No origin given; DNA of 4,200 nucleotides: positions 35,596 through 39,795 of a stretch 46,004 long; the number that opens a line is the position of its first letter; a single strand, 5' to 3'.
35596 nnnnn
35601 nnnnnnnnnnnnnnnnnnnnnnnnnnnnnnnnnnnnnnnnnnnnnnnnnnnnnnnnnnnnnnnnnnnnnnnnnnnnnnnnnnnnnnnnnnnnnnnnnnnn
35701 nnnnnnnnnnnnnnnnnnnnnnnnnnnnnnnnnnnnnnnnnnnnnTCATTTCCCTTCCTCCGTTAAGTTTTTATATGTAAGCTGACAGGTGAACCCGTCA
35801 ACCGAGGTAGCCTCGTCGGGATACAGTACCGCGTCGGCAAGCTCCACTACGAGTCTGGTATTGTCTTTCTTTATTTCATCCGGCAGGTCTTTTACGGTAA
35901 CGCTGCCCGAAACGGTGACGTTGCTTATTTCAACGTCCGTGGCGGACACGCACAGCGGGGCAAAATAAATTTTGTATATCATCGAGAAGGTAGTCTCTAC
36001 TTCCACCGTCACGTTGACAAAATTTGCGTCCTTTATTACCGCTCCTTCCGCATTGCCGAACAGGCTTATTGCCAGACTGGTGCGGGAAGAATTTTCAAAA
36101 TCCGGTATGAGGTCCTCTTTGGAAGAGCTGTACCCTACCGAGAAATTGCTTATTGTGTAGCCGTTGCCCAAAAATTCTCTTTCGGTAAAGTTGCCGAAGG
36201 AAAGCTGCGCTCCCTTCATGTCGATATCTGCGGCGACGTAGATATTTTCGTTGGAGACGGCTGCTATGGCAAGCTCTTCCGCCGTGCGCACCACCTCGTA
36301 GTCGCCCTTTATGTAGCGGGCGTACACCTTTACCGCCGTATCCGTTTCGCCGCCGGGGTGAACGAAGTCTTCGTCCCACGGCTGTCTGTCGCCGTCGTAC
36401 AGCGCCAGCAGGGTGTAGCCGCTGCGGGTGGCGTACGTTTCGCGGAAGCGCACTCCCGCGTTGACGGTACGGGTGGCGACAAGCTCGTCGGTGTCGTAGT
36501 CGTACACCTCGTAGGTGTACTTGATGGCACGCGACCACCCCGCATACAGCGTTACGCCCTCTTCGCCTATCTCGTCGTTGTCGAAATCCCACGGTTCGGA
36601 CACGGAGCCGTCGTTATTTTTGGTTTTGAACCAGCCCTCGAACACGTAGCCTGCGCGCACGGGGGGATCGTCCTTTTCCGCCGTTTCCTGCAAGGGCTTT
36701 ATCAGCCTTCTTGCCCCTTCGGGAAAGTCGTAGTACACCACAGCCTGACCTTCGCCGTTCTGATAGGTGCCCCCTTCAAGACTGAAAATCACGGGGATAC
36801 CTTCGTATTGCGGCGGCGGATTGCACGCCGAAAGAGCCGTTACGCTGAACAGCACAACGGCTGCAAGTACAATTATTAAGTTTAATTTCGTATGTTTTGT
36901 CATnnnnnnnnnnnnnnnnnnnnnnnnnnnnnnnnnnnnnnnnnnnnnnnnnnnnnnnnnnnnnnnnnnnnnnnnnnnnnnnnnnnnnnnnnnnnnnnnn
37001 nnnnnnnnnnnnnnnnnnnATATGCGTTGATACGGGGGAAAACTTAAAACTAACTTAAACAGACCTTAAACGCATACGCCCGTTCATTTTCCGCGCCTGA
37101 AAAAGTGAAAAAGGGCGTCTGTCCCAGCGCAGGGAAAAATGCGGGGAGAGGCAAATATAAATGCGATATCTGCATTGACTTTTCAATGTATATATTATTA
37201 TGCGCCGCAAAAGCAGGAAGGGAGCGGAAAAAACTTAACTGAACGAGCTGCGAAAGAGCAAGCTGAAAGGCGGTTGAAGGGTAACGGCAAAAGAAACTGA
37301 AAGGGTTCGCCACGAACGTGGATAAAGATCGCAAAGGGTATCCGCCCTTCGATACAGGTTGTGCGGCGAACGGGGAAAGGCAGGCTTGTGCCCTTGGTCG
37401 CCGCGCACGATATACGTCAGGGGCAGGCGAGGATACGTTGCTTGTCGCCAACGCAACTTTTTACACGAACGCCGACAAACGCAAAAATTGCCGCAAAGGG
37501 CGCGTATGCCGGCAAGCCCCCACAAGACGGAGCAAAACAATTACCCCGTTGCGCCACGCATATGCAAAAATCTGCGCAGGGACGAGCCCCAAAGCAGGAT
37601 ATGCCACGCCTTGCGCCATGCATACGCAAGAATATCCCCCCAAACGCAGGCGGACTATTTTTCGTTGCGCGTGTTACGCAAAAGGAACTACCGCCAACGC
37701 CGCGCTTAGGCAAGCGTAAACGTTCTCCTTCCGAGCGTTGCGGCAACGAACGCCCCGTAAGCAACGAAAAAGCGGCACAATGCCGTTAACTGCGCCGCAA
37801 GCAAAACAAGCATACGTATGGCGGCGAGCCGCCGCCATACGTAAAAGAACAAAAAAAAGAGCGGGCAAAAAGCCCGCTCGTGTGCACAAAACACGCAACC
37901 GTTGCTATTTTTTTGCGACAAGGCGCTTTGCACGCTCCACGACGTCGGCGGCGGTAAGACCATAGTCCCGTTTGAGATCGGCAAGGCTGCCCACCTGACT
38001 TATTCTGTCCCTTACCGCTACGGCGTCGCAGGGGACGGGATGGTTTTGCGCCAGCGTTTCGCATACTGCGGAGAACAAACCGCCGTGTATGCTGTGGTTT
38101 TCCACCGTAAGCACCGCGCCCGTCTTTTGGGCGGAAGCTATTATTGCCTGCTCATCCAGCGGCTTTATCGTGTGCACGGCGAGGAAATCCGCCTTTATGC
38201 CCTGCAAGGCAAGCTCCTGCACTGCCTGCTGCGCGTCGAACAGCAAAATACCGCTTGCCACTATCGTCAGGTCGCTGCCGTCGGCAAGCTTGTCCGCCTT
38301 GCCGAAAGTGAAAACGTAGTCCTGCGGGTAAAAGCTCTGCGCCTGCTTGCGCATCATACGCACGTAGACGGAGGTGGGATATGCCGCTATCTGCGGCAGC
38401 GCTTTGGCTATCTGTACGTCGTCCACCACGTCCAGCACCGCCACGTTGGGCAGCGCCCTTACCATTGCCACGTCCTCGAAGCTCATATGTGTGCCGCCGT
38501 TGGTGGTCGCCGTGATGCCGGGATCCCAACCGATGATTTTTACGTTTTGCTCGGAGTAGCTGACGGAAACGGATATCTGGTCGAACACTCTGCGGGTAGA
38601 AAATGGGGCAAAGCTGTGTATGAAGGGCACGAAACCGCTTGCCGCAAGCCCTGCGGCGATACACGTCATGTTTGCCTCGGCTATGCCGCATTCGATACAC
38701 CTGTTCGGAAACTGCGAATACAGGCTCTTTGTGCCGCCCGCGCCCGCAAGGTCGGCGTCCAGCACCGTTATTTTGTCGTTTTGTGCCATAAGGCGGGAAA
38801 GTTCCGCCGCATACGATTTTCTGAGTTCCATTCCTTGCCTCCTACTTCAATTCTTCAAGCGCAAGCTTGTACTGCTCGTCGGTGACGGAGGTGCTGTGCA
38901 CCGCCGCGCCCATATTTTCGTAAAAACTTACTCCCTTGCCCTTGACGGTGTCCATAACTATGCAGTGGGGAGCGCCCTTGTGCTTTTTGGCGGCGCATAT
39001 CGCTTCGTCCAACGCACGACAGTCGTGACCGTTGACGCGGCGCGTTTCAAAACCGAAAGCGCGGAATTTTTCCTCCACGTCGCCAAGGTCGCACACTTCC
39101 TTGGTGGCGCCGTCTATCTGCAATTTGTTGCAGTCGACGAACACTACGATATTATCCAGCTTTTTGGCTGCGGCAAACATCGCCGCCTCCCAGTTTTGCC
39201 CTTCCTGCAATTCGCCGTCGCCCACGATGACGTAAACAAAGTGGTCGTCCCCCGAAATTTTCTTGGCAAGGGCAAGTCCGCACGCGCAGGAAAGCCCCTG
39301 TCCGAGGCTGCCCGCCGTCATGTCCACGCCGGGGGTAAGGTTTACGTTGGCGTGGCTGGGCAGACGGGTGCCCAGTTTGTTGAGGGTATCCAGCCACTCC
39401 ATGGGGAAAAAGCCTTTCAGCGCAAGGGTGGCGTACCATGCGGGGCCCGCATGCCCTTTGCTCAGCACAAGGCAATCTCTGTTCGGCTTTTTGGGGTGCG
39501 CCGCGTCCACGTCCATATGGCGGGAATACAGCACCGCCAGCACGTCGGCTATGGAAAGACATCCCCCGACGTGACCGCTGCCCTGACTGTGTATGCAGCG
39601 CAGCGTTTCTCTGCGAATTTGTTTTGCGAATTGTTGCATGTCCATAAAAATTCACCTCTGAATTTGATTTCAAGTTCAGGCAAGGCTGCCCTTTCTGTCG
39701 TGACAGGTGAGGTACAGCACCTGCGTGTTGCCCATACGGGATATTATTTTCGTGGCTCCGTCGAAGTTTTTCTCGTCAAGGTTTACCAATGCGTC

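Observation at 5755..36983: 31-kb, 13-gene single-strand operon fusing an Opp-type peptide importer to a giant S8 protease and six orphan lipoproteins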

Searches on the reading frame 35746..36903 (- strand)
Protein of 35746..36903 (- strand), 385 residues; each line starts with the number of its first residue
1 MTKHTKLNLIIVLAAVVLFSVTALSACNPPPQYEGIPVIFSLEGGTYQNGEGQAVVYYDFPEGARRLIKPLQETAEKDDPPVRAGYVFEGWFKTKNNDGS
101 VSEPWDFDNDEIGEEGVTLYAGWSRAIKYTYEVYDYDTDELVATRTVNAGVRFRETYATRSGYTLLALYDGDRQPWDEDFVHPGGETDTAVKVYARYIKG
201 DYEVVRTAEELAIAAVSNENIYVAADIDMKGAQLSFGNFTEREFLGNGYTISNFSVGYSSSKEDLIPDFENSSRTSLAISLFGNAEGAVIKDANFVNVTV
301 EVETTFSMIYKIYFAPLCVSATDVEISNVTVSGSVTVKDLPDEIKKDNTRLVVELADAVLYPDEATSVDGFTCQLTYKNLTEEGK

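Call 4: search_protein_families(library=pfam, proteins=[window:35746-36903:-], max_evalue=0.01)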
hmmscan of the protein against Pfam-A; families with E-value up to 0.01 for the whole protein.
window:35746-36903:- (385 aa): 1 family
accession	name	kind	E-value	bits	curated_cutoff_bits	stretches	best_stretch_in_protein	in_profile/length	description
PF09479.16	Flg_new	-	3.1e-07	30.8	27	1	73-121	20-64/65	Listeria-Bacteroides repeat domain (List_Bact_rpt)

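Call 36: search_protein_families(library=ncbifam, proteins=[window:35746-36903:-], max_evalue=0.001)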
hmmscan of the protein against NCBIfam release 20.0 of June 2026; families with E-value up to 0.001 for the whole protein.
window:35746-36903:- (385 aa): 3 families
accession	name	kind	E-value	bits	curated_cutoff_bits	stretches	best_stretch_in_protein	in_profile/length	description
TIGR02543.1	List_Bact_rpt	repeat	2.3e-08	34.2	20.95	1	81-124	1-41/44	TIGR02543 family repeat protein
NF033188.1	internalin_H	exception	2.8e-08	32.9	1050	1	78-201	369-484/548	InlH/InlC2 family class 1 internalin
NF033189.1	internalin_A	exception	1.4e-06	26.9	1600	1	80-199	593-704/799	class 1 internalin InlA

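Call 39: find_homologous_proteins(query=window:35746-36903:-, max_evalue=0.001)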
Query window:35746-36903:- (385 aa): 46 proteins with E <= 0.001 among 8000 candidates.
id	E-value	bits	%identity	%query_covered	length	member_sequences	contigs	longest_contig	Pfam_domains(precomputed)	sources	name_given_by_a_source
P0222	9.9e-251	849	98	100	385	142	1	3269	PF09479.17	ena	-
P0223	9.6e-136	471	58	93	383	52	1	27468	-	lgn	-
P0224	9.2e-134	464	56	97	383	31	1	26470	-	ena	-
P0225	2.4e-122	427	54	97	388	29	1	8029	-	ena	-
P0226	1.5e-121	424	54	96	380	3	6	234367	-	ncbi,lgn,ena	-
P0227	9.0e-121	421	53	97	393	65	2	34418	-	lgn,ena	-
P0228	2.7e-117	410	52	96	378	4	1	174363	-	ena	-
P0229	2.8e-104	367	49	97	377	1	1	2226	-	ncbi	-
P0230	7.5e-102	359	48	97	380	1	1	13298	-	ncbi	-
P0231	9.0e-99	349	47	96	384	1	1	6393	PF09479.17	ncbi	-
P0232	1.3e-74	269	44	82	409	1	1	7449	-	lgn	-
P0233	5.0e-71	258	37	94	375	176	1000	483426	PF09479.17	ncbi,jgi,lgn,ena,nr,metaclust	ncbi:MAG: InlB B-repeat-containing protein [Christensenellales bacterium]|jgi:lipoprotein|nr:InlB B-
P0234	1.0e-70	257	40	97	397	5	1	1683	PF09479.17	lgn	-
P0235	1.2e-69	253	42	89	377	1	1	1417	PF09479.17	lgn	-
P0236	2.6e-69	252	37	92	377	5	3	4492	-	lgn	-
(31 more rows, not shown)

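Call 56: predict_structure(alignment_id=A3)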
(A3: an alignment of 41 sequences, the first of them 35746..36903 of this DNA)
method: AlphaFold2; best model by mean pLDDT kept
length: 385 residues; sequences in the alignment: 41
mean_pLDDT: 93.1   pTM: 0.73
mean pLDDT of the five models: 93.1, 92.8, 91.9, 91.8, 91.8
residues with pLDDT >= 90: 315; 70-90: 51; 50-70: 16; < 50: 3
segments of 3 or more residues with pLDDT < 50: none
pLDDT, mean of each block of 10 residues (from residue 1): 70 87 66 86 91 92 93 80 91 94 96 96 91 98 94 96 97 97 92 98 98 96 98 97 98 98 96 97 98 98 97 98 99 98 95 98 98 96 59
secondary structure, 60 per line:
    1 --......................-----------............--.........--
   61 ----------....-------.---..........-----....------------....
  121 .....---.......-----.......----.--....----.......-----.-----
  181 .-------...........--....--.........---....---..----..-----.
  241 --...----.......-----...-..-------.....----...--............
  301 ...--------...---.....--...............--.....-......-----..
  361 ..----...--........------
elements in order: H3-24 E36-47 E50-58 H71-74 E86-95 E101-104 E117-125 E129-135 E141-147 H155-158 E163-169 E189-199 E202-205 H208-216 E220-223 E243-245 E250-256 E275-279 E284-286 E289-303 E312-314 E318-322 E325-339 H342-346 E351-353 E359-362 E367-369 E372-379

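Call 59: fold_search(model_id=the predicted structure, library=pdb)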
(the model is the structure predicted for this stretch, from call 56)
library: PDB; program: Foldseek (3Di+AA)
matches with E <= 10: 357; with E <= 0.001: 1
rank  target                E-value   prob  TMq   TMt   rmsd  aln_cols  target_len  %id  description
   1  7yl6_B                7.0e-04  1.00  0.14  0.14  11.9       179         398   14  Cell surface protein YwfG protein complexed with alpha-1,2-mannobiose (released 2023-06-07)
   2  7yl4_B                1.2e-03  0.99  0.14  0.14  11.9       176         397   14  Cell surface protein YwfG protein (apo form) (released 2023-06-07)
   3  7yl4_A                3.1e-03  0.99  0.15  0.13  11.3       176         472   15  Cell surface protein YwfG protein (apo form) (released 2023-06-07)
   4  7yl5_B                5.1e-03  0.97  0.14  0.14  12.0       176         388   15  Cell surface protein YwfG protein complexed with mannose (released 2023-06-07)
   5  7nms                  1.7e-02  1.00  0.18  0.19  11.0       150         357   15  InlB392_T332E: T332E variant of Listeria monocytogenes InlB (internalin B) residues 36-392 (released 2022-01-26)
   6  7eb9_A                2.8e-02  0.84  0.15  0.18  12.4       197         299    9  The structure of the A20-binding inhibitor of NF-kB 1 in complex with tetra-ubiquitin (released 2021-07-21)
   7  2y5p_D                3.2e-02  1.00  0.15  0.66   4.6        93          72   22  B-repeat of Listeria monocytogenes InlB (internalin B) (released 2011-02-23)
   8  2y5p_C                3.5e-02  1.00  0.16  0.67   4.6        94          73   23  B-repeat of Listeria monocytogenes InlB (internalin B) (released 2011-02-23)
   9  7kpj_F                4.3e-02  0.80  0.13  0.22  15.2       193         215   13  Crystal structure of Ruminococcus gnavus immunoglobulin binding protein in complex with 338E6 Fab (released 2022-01-19)
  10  5b83_A                5.0e-02  0.80  0.15  0.18  12.1       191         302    9  Crystal structure of Optineurin UBAN in complex with linear ubiquitin (released 2016-09-07)
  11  5b83_D                5.7e-02  0.54  0.14  0.17  12.1       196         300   10  Crystal structure of Optineurin UBAN in complex with linear ubiquitin (released 2016-09-07)
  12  7xpy                  6.0e-02  0.63  0.14  0.11  13.3       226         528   12  Crystal structure of USP7 in complex with its inhibitor (released 2022-08-24)
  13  2y5b_B                6.3e-02  0.82  0.17  0.34   9.5       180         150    7  Structure of USP21 in complex with linear diubiquitin-aldehyde (released 2012-01-25)
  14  7kpj_E                6.3e-02  0.57  0.13  0.21  15.4       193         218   14  Crystal structure of Ruminococcus gnavus immunoglobulin binding protein in complex with 338E6 Fab (released 2022-01-19)
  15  10qf                  6.6e-02  1.00  0.18  0.14   5.6       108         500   21  Crystal Structure of Treponema denticola Sialidase (TDE_0471) (released 2026-02-25)
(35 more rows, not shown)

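Call 76: find_encoding_contigs(protein=P0233, flank=10000, max_places=2)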
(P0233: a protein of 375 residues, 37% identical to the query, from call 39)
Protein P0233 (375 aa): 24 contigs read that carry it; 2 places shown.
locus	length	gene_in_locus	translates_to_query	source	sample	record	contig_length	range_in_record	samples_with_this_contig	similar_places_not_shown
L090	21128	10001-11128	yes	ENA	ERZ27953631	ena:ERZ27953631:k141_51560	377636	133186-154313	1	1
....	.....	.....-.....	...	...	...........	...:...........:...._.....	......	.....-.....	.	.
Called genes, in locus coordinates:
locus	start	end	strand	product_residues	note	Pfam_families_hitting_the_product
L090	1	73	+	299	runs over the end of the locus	PF00126:HTH_1, PF03466:LysR_substrate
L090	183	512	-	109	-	PF06153:CdAMP_rec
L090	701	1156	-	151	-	PF00583:Acetyltransf_1, PF13673:Acetyltransf_10, PF13508:Acetyltransf_7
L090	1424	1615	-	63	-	-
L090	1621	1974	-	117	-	PF07561:DUF1540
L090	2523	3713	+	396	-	PF13306:LRR_5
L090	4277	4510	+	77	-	-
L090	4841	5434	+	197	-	PF01381:HTH_3, PF12844:HTH_19, PF13443:HTH_26 (weak), PF13560:HTH_31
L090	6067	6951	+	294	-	-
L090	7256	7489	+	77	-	-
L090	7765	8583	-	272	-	PF14808:TMEM164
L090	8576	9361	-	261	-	PF14808:TMEM164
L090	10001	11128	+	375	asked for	PF09479:Flg_new (weak)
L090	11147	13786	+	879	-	PF00496:SBP_bac_5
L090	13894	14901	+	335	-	PF00528:BPD_transp_1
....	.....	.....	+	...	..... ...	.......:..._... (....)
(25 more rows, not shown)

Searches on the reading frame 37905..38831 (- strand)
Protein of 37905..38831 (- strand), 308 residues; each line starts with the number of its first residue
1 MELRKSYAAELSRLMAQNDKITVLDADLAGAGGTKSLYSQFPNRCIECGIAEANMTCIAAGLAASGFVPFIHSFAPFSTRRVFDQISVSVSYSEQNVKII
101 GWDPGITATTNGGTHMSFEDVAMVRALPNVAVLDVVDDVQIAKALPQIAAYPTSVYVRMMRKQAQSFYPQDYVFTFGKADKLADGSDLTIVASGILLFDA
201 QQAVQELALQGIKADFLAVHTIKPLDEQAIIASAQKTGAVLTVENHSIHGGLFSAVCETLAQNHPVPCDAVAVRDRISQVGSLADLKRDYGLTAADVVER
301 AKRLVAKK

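Call 7: search_protein_families(library=pfam, proteins=[window:37905-38831:-], max_evalue=0.001)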
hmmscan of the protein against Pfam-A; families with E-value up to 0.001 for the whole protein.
window:37905-38831:- (308 aa): 3 families
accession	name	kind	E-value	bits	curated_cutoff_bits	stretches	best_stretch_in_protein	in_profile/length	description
PF02779.29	Transket_pyr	-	1.4e-29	103.4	27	1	2-163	4-171/174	Transketolase, pyrimidine binding domain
PF02780.25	Transketolase_C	-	6e-26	91.2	25.9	1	177-297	1-124/124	Transketolase, C-terminal domain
PF17147.9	PFOR_II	-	1.9e-05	25.4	27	1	187-269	2-87/102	Pyruvate:ferredoxin oxidoreductase core domain II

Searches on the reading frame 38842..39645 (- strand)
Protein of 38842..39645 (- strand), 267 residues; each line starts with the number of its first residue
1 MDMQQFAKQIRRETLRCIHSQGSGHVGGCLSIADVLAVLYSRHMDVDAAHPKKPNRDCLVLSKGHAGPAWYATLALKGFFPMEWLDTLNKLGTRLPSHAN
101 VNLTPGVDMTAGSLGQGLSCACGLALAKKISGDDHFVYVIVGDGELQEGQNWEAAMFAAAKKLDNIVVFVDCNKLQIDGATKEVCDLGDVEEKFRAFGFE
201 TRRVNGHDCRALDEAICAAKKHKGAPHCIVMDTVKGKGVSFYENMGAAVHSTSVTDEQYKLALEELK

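Call 7: search_protein_families(library=pfam, proteins=[window:38842-39645:-], max_evalue=0.001)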
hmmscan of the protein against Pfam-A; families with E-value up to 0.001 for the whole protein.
window:38842-39645:- (267 aa): 5 families
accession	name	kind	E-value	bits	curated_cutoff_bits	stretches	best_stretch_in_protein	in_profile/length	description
PF00456.26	Transketolase_N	-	3e-53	181.4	22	1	4-260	3-269/334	Transketolase, thiamine diphosphate binding domain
PF00676.26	E1_dh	-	7.2e-11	42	22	1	111-223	100-211/300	Dehydrogenase E1 component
PF13292.11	DXP_synthase_N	-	1.8e-10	41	21.2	1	112-177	111-175/274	1-deoxy-D-xylulose-5-phosphate synthase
PF09364.15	XFP_N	-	3.7e-07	29.7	23.7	1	95-217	124-245/364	XFP N-terminal domain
PF02775.26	TPP_enzyme_C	-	0.00013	22.2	21.9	0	110-171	26-81/151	Thiamine pyrophosphate enzyme, C-terminal TPP binding domain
